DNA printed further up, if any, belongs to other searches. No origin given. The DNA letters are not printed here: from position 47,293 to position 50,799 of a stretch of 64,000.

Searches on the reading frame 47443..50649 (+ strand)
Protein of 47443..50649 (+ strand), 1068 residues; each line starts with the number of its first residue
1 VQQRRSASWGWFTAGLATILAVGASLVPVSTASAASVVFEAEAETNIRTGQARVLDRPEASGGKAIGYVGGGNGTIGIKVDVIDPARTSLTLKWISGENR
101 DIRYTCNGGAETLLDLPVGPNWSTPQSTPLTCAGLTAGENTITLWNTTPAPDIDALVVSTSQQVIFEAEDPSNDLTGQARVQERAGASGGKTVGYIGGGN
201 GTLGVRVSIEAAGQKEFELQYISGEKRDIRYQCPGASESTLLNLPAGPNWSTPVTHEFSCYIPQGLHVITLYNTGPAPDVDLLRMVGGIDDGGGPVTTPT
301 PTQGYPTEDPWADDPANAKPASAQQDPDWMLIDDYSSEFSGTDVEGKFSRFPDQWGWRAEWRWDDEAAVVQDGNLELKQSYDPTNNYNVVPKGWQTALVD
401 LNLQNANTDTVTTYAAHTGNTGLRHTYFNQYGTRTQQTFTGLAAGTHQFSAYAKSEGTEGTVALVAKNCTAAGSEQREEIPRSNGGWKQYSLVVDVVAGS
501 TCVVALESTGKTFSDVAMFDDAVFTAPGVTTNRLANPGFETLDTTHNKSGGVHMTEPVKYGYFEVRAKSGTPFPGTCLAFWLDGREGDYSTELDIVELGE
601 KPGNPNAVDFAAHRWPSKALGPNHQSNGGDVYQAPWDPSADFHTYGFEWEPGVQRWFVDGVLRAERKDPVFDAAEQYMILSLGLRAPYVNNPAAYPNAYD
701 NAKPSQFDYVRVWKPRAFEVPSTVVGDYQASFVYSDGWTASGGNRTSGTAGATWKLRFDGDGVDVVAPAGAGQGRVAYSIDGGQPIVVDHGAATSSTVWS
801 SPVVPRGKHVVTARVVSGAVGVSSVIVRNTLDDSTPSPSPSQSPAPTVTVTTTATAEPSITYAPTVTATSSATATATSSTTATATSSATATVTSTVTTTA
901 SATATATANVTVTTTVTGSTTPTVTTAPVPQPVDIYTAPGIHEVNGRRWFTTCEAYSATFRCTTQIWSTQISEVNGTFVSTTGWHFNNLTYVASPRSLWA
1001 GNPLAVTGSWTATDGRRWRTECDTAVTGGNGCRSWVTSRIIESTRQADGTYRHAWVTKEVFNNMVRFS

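Call 50: search_protein_families(library=pfam, proteins=[window:47443-50649:+], max_evalue=0.001)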
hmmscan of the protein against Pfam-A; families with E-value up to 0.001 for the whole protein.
window:47443-50649:+ (1068 aa): 2 families
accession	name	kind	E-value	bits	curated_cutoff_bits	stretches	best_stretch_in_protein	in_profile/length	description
PF00722.28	Glyco_hydro_16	-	6.7e-14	52.2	22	1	541-667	23-136/175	Glycosyl hydrolases family 16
PF17996.7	CE2_N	-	3.9e-06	27.3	27.9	1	745-824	13-91/108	Carbohydrate esterase 2 N-terminal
